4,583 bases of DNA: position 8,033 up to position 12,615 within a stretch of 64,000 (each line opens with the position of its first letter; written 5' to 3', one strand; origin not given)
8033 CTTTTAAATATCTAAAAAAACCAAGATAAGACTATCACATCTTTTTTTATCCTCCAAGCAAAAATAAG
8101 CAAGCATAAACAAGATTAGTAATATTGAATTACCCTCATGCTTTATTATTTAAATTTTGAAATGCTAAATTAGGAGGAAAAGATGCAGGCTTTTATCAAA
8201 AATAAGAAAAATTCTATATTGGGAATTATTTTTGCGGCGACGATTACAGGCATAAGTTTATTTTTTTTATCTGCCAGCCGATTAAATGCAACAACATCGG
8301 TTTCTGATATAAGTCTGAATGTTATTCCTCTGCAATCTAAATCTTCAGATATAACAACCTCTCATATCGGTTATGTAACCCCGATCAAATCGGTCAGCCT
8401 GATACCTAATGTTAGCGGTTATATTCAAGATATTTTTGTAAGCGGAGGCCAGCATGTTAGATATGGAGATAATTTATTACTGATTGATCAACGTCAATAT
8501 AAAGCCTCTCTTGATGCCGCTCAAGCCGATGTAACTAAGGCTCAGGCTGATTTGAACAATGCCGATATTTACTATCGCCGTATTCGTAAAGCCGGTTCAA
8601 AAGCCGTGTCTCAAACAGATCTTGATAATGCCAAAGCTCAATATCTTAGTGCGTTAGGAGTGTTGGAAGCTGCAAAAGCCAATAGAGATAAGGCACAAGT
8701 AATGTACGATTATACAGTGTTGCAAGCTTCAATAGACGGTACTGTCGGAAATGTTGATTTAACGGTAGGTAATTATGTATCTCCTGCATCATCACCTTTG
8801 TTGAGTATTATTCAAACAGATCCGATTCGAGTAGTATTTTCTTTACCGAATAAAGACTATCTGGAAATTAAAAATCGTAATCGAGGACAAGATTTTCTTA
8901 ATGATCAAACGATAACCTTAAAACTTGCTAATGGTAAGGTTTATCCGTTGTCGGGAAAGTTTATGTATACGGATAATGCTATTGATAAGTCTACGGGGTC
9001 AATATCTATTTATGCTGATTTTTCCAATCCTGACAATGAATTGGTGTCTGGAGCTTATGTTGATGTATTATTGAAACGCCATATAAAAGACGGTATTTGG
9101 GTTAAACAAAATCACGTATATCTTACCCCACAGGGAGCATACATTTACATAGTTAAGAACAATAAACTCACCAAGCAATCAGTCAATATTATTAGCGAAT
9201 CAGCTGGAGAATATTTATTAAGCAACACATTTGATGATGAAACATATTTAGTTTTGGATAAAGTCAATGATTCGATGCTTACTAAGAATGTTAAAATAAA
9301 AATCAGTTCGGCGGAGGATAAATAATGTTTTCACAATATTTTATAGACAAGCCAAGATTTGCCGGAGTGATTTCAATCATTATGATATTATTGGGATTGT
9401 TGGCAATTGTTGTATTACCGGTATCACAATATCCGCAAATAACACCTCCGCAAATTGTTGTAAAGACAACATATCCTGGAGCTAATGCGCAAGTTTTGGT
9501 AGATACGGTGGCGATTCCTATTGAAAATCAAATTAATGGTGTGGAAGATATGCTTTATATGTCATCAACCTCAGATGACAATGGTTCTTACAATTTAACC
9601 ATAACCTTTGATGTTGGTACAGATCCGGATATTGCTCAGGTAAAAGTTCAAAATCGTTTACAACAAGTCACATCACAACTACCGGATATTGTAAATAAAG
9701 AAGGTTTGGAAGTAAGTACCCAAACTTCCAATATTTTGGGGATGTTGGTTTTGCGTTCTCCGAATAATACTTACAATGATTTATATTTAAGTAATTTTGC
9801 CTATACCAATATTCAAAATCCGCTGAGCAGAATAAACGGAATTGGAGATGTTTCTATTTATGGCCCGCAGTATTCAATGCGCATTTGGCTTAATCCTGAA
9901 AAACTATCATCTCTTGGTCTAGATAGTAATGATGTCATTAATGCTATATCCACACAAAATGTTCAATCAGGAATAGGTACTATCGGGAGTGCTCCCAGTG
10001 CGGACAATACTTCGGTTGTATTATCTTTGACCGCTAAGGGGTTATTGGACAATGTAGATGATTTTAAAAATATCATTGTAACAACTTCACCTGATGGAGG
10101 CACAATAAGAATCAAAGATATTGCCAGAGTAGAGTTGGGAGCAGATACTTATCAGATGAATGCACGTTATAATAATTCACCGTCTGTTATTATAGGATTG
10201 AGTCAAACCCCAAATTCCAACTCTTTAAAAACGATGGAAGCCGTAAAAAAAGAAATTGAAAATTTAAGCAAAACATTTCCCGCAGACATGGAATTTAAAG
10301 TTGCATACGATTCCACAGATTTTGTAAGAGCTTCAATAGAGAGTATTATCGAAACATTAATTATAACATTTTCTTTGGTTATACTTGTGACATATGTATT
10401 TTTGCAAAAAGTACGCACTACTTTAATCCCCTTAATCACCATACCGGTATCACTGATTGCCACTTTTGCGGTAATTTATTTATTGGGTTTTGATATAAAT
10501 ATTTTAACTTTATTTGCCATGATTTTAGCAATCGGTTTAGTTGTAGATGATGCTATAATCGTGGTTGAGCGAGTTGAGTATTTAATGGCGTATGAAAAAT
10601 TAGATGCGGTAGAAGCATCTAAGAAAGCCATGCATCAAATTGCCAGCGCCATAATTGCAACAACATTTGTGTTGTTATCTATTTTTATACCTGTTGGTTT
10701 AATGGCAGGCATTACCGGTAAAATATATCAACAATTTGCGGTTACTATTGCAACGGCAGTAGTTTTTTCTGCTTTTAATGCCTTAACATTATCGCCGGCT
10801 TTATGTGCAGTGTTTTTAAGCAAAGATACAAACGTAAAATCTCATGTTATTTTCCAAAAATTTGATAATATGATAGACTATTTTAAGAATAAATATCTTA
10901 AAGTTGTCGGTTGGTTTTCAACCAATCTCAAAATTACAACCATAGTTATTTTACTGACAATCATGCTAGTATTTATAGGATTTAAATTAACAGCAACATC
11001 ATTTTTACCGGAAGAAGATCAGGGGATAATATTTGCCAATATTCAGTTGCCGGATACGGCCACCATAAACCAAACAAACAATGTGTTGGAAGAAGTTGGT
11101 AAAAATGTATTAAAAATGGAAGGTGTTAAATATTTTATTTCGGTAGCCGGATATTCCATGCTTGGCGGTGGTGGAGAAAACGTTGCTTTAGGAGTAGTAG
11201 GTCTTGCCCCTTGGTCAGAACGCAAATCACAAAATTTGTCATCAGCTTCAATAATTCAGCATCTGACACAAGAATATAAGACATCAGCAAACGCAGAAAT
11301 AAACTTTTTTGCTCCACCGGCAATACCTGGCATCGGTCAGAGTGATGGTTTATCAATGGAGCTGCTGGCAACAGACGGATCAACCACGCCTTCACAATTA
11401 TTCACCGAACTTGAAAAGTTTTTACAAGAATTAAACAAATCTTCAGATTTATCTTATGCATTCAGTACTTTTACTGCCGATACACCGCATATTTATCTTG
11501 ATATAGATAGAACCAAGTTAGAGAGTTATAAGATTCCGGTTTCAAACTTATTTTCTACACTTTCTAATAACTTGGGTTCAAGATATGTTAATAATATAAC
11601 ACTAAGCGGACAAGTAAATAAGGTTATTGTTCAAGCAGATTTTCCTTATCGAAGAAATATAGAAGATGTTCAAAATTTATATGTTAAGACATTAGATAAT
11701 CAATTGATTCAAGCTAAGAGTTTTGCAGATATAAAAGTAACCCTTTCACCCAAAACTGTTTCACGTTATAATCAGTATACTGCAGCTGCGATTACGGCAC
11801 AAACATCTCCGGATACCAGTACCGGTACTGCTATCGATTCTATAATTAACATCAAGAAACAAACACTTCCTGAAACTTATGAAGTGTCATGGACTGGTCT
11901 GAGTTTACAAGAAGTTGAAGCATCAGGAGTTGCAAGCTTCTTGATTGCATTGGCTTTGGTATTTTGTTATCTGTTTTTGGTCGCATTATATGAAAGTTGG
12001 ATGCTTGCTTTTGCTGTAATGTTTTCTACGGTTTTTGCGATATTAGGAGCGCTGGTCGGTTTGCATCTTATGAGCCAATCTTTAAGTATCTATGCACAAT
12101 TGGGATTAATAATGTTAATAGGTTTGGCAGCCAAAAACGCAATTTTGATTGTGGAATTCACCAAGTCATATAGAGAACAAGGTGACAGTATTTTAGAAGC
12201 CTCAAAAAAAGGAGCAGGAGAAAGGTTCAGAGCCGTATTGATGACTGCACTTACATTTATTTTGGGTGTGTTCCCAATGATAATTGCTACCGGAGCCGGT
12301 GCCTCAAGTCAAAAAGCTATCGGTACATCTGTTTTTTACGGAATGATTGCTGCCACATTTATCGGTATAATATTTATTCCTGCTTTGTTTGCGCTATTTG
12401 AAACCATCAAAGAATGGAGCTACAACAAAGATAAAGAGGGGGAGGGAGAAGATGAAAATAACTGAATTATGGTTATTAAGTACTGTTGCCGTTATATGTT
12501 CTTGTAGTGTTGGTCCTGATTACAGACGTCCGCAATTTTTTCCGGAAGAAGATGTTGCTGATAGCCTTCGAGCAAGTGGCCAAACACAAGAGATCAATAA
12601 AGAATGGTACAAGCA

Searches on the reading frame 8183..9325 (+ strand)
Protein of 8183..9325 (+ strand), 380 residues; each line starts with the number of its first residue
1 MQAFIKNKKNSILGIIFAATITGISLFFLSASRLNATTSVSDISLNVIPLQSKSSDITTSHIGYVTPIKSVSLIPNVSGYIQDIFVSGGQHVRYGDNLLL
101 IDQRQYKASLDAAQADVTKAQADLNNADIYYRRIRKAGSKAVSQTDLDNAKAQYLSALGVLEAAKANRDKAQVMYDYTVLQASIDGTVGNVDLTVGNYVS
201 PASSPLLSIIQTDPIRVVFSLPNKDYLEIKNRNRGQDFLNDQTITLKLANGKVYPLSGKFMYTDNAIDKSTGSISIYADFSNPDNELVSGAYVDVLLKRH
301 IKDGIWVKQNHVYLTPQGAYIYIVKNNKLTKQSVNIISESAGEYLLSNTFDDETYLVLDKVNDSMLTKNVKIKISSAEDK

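Call 89: search_protein_families(library=pfam, proteins=[window:8183-9325:+], max_evalue=0.0001)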
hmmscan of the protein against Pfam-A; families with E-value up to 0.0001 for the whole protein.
window:8183-9325:+ (380 aa): 2 families
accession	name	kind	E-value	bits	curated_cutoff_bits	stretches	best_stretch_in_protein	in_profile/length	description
PF16576.10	HlyD_D23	-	4e-13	49.6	30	1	73-293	22-214/214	Barrel-sandwich domain of CusB or HlyD membrane-fusion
PF13437.12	HlyD_3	-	1.1e-11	45.8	22.2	1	179-284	1-97/106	HlyD family secretion protein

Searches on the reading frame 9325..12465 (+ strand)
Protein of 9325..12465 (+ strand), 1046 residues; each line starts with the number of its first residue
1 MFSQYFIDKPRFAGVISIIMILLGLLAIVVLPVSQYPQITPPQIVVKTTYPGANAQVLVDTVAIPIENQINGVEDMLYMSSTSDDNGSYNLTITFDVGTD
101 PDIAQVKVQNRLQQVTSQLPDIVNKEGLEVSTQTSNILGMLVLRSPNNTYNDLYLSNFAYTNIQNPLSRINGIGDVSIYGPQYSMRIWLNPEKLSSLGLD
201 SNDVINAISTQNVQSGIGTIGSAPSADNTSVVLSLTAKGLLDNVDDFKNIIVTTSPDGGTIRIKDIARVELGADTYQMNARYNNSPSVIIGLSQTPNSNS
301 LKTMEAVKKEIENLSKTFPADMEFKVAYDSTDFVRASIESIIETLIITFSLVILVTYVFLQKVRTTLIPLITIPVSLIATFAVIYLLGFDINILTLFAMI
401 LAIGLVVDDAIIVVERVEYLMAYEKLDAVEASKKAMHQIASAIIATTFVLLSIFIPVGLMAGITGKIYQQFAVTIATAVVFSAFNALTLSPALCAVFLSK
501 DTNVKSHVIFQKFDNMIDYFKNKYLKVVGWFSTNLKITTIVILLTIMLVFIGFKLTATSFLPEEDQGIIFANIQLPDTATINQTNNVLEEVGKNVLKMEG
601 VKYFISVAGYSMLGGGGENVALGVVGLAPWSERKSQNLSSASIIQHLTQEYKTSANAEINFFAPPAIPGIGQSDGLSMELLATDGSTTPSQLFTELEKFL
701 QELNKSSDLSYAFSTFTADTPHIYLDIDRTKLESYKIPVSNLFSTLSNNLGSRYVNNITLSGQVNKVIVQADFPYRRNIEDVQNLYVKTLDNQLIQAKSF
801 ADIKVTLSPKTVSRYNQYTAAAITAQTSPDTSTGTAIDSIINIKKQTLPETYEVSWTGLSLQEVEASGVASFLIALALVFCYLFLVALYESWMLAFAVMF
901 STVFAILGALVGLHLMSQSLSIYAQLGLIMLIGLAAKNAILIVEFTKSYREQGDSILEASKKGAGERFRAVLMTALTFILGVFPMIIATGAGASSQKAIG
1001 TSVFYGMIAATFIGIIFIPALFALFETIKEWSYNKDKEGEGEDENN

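Call 22: search_protein_families(library=ncbifam, proteins=[window:9325-12465:+], max_evalue=0.00001)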
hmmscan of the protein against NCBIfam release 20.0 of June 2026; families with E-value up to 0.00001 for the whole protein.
window:9325-12465:+ (1046 aa): 17 families
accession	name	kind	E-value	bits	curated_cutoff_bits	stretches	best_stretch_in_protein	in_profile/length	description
NF000282.2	RND_permease_1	subfamily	0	1203.3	1250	1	3-1025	1-1027/1029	multidrug efflux RND transporter permease subunit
TIGR00915.1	2A0602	subfamily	0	1085.3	940.35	1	2-1030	1-1033/1050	efflux RND transporter permease subunit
NF007842.1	PRK10555.1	equivalog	1.8e-262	873.6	1854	1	3-1024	2-1025/1036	multidrug efflux RND transporter permease AcrD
NF007131.0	PRK09577.1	equivalog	4.5e-252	839.1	1768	1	4-1035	3-1032/1045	multidrug efflux RND transporter permease subunit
NF033617.1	RND_permease_2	subfamily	1e-241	805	1250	1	3-1026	1-1008/1009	multidrug efflux RND transporter permease subunit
NF011706.2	PRK15127.1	equivalog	1.7e-232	774.5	2150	1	4-1024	3-1028/1049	multidrug efflux RND transporter permease subunit AcrB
NF000037.1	RND_perm_OqxB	exception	1.5e-225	751.4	2200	1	2-1023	3-1032/1050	multidrug efflux RND transporter permease subunit OqxB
NF007133.0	PRK09579.1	equivalog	2.5e-174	581.5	1763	1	2-1026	3-1003/1017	multidrug efflux RND transporter permease subunit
NF007798.0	PRK10503.1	equivalog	2.3e-139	465.8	1584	1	3-1038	13-1035/1040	MdtB/MuxB family multidrug efflux RND transporter permease subunit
NF007905.0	PRK10614.1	equivalog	7.4e-134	447.7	1774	1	3-1036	4-1019/1025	multidrug efflux RND transporter permease subunit MdtC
TIGR00914.1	2A0601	subfamily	7.5e-105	351.7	701.45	1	17-1029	20-1039/1051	CusA/CzcA family heavy metal efflux RND transporter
TIGR00833.1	actII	subfamily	1.1e-18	67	874.7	2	319-548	150-377/910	MMPL family RND transporter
TIGR00921.1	2A067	subfamily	1.3e-18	66.5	351.9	2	288-548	139-401/733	hydrophobe/amphiphile efflux-3 (HAE3) family transporter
TIGR00916.1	2A0604s01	subfamily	8.4e-12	45.2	148.6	2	337-486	86-230/231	SecD/SecF family protein translocase subunit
NF009583.0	PRK13024.1-3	subfamily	4.2e-09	35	721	1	337-551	277-483/755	protein translocase subunit SecDF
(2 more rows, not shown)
